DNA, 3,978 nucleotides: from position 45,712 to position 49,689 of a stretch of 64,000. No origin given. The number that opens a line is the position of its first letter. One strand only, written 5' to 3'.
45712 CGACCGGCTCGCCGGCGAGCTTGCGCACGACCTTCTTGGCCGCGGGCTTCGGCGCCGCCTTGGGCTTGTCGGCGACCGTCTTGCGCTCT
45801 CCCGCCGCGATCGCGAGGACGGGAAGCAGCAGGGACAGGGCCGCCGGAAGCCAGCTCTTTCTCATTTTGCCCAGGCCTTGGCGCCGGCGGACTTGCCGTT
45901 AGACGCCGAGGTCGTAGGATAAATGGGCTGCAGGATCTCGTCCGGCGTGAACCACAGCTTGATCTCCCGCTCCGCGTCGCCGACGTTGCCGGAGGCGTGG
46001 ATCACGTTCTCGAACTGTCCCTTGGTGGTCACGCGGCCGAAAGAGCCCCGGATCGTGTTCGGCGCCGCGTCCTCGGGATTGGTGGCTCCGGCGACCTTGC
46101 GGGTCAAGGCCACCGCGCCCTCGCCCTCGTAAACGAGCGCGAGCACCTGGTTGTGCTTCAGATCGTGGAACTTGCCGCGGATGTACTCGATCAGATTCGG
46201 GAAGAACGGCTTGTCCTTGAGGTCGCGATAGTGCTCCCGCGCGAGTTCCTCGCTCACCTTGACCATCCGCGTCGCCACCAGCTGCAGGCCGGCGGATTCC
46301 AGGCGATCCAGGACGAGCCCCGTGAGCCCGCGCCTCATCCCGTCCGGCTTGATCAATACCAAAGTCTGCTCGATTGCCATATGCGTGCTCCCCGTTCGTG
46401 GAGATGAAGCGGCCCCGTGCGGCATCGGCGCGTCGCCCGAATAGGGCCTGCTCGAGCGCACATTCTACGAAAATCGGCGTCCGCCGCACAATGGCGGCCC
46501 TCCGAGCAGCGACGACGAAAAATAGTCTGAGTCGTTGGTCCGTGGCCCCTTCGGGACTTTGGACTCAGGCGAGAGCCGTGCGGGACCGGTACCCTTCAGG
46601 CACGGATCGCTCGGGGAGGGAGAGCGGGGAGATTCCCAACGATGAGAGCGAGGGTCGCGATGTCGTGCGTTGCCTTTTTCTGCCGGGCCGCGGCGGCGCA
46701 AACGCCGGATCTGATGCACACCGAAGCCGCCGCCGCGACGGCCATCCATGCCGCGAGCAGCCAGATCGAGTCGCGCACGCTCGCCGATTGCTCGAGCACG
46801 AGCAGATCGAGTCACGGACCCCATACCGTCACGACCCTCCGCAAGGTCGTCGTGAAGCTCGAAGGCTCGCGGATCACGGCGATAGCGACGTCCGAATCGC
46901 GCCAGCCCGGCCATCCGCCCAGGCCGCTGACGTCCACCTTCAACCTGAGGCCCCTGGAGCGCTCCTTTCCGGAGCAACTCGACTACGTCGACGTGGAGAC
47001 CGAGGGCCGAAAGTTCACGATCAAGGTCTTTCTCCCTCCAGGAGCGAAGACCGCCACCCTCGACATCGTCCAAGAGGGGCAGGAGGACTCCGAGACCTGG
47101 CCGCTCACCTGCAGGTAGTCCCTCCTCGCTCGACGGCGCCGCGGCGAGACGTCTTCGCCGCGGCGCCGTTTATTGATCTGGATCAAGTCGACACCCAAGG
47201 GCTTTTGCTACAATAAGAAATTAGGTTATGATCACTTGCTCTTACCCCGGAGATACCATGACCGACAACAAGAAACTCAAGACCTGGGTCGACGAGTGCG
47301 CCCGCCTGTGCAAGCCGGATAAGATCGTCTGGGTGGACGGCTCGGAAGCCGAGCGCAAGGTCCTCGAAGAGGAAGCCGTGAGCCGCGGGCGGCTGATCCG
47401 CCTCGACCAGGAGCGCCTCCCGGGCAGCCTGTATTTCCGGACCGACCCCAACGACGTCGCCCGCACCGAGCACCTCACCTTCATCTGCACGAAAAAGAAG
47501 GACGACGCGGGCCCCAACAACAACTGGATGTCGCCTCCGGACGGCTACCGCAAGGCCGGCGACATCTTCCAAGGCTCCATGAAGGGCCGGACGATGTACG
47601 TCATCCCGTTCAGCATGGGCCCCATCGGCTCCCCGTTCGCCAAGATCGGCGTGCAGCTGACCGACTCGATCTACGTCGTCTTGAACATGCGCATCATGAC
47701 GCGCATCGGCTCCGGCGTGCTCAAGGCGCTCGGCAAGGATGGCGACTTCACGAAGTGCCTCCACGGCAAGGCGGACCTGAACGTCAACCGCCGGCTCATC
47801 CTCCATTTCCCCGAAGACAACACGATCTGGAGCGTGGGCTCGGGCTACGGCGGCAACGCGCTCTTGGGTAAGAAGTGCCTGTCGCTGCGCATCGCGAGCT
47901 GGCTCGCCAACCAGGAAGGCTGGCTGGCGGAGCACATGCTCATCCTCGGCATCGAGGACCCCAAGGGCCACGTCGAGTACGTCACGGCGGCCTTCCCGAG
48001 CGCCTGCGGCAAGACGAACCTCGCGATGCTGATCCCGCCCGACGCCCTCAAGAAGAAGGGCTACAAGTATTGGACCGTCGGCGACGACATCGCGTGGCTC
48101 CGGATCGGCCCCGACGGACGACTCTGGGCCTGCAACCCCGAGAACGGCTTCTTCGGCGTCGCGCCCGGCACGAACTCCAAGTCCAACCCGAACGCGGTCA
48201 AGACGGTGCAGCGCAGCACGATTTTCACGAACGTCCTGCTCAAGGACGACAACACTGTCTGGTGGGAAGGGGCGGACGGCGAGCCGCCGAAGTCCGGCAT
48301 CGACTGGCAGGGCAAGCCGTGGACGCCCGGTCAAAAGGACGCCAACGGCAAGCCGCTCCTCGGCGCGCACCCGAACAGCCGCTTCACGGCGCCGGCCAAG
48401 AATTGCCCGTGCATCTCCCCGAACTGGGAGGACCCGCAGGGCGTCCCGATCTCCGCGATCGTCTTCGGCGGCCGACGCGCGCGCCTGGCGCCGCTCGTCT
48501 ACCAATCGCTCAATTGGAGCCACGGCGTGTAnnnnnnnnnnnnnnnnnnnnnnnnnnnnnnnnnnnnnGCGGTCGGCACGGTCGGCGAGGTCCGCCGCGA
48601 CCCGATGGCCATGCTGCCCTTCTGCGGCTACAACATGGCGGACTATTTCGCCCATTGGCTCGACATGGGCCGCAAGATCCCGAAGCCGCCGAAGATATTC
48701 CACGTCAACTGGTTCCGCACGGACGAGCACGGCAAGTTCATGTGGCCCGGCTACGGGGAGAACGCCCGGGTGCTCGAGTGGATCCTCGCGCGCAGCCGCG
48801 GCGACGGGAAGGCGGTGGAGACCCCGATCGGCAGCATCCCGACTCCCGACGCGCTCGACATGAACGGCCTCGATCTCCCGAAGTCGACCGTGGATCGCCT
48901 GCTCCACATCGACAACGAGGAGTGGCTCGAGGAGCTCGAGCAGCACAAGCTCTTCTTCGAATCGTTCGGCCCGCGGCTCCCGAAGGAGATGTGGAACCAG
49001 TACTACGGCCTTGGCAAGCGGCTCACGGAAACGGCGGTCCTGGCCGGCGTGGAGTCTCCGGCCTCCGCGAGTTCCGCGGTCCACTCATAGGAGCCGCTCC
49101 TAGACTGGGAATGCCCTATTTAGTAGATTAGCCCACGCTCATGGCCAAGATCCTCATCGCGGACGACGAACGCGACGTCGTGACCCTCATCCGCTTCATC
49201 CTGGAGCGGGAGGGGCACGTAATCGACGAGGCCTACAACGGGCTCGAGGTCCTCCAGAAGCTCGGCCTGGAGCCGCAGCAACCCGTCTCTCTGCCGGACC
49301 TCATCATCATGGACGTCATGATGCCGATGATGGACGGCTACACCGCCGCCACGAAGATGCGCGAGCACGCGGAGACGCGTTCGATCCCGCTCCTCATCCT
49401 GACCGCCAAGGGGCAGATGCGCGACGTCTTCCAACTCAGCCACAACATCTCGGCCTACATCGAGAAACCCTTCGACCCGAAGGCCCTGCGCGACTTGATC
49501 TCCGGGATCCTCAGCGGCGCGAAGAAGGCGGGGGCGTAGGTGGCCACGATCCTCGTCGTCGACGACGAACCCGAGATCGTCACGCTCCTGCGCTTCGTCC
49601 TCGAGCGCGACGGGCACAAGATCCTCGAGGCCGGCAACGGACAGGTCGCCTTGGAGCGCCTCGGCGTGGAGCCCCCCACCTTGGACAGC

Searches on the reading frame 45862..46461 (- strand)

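Call 59: search_protein_families(library=pfam, proteins=[window:45862-46461:-], max_evalue=0.001)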
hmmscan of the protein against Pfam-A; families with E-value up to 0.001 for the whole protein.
window:45862-46461:- (199 aa): 1 family
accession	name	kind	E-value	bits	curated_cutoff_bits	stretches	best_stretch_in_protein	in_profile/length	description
PF00334.24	NDK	-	2.2e-41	141.4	27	1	31-176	1-135/135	Nucleoside diphosphate kinase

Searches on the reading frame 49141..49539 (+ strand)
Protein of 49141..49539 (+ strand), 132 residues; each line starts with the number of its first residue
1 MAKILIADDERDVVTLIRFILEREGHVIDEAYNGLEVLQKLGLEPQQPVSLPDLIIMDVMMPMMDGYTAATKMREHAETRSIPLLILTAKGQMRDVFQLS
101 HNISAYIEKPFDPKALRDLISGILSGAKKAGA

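Call 59: search_protein_families(library=pfam, proteins=[window:49141-49539:+], max_evalue=0.001)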
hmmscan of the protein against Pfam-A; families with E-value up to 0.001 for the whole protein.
window:49141-49539:+ (132 aa): 1 family
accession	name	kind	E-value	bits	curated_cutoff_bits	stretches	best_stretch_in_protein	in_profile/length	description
PF00072.30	Response_reg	-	2.3e-23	82.9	30.2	1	4-120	1-110/111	Response regulator receiver domain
